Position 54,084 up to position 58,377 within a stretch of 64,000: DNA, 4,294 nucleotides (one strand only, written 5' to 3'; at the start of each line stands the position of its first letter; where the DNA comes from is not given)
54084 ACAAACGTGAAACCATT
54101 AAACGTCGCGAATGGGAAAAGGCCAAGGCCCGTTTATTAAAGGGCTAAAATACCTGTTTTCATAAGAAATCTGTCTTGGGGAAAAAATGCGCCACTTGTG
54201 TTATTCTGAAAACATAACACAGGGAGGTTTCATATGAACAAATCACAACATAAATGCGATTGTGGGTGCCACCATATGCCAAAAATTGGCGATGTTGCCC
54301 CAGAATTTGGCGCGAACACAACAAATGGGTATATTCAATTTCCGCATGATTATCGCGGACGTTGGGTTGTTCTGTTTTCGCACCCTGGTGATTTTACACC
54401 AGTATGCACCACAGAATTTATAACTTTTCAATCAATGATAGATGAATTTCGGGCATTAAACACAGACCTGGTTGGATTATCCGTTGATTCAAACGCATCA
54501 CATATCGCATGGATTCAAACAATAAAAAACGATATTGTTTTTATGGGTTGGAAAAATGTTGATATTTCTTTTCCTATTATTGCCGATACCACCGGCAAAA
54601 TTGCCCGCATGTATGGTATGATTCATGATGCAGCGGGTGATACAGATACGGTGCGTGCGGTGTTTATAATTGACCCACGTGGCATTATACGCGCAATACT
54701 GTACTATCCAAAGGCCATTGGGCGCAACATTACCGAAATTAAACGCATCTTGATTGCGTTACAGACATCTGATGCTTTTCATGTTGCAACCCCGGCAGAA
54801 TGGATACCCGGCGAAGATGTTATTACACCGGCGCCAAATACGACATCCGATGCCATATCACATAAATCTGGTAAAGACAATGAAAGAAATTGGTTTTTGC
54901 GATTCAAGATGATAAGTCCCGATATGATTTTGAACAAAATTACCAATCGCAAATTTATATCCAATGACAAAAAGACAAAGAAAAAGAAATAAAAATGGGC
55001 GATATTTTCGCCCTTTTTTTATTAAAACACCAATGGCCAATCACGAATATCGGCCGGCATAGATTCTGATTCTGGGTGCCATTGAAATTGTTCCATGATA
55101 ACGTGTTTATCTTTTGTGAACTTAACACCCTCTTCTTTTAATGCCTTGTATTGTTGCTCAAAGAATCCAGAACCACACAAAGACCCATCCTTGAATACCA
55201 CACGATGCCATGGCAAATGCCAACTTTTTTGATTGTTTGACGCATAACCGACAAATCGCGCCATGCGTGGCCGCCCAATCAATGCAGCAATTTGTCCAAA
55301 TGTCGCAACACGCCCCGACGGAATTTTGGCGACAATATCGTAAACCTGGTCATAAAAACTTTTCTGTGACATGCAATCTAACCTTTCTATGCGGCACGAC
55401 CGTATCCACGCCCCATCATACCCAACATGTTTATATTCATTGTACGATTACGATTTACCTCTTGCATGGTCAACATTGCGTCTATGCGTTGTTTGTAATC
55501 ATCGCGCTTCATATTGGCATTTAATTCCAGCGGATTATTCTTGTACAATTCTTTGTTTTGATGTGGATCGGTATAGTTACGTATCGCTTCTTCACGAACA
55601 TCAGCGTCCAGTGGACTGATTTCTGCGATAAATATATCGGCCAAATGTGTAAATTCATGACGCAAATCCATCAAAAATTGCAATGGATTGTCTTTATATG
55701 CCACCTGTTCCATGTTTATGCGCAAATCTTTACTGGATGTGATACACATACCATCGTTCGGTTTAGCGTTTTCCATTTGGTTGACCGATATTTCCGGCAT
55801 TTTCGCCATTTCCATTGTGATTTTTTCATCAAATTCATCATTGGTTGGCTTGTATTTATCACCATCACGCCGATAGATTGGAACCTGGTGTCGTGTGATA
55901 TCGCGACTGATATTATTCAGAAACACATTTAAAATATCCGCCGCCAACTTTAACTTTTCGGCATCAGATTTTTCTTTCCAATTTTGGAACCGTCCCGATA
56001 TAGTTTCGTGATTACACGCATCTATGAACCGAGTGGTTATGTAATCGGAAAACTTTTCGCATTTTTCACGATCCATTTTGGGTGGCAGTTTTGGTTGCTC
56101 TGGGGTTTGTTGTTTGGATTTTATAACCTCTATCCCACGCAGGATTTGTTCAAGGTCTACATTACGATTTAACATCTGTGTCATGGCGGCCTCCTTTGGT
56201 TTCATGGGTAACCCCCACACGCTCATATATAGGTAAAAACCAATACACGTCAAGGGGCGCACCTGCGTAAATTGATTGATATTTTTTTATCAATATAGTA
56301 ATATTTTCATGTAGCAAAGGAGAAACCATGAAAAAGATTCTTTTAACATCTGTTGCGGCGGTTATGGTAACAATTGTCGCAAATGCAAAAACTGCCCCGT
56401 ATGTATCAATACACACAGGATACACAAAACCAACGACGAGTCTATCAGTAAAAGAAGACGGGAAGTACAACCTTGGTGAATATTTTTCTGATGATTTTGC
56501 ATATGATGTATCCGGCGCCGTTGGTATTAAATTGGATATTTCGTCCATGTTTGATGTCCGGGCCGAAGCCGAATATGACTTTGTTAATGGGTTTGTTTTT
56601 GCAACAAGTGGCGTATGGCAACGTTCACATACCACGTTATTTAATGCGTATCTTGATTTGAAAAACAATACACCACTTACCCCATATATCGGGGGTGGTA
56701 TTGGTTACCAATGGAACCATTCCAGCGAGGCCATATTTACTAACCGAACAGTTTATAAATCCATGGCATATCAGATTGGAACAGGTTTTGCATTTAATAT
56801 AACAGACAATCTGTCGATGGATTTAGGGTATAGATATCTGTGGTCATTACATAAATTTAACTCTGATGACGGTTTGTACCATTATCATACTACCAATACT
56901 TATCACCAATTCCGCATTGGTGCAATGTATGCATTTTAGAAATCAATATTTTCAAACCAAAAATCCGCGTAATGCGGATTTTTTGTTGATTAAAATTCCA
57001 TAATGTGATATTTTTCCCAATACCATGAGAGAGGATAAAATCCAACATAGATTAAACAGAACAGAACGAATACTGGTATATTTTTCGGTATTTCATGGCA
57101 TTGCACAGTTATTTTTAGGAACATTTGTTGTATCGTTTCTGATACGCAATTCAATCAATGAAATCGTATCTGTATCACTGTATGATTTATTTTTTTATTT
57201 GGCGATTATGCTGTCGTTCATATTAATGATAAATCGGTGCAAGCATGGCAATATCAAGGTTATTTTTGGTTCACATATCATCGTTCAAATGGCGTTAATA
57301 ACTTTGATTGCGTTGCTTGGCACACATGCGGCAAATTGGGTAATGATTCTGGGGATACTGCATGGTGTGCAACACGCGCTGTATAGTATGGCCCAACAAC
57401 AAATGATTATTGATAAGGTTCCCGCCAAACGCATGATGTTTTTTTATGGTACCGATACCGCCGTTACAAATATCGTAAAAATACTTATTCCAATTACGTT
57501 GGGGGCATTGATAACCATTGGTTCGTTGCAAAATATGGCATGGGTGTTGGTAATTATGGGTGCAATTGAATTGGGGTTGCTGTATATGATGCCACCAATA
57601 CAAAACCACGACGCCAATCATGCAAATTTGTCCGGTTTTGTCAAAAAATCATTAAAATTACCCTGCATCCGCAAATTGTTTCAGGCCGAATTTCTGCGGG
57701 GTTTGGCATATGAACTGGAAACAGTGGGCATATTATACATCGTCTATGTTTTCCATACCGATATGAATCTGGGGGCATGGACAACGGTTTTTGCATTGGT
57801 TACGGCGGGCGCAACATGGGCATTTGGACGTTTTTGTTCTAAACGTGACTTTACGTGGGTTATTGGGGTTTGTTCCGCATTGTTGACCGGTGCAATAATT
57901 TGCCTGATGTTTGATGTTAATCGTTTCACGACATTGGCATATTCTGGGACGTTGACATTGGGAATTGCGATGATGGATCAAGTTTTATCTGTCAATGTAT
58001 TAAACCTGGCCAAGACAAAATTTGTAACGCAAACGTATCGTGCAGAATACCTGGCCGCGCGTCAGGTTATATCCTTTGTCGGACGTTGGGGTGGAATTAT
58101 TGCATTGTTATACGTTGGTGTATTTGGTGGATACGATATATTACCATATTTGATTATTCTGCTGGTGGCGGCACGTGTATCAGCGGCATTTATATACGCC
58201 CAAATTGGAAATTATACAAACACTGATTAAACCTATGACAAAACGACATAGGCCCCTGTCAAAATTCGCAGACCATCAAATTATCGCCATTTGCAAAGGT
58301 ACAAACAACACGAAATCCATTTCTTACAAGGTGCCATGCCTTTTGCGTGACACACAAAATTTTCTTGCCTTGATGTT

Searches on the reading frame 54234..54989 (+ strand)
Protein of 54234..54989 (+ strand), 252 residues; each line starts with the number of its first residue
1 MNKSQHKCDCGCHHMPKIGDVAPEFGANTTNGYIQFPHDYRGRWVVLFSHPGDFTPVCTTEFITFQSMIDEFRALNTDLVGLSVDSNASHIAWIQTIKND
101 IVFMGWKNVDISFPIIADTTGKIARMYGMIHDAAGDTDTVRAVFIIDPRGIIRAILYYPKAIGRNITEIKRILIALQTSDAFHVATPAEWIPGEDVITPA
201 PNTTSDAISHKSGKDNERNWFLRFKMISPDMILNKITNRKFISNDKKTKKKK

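Call 84: search_protein_families(library=pfam, proteins=[window:54234-54989:+], max_evalue=0.00001)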
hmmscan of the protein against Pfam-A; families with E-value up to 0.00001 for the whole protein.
window:54234-54989:+ (252 aa): 3 families
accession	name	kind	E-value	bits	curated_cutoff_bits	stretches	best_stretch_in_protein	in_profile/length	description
PF00578.27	AhpC-TSA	-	3.5e-33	114.6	26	1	18-154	1-123/124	AhpC/TSA family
PF08534.16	Redoxin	-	1.5e-15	57.7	26.6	1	18-154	2-130/148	Redoxin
PF10417.14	1-cysPrx_C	-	6.5e-09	36.1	21.1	1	175-208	1-35/41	C-terminal domain of 1-Cys peroxiredoxin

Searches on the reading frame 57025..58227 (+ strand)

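Call 84: search_protein_families(library=pfam, proteins=[window:57025-58227:+], max_evalue=0.00001)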
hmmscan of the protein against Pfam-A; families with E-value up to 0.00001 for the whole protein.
window:57025-58227:+ (401 aa): 1 family
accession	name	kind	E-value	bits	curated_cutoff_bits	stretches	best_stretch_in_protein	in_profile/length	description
PF07690.21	MFS_1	-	3.7e-12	46.3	33.4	1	35-353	14-342/347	Major Facilitator Superfamily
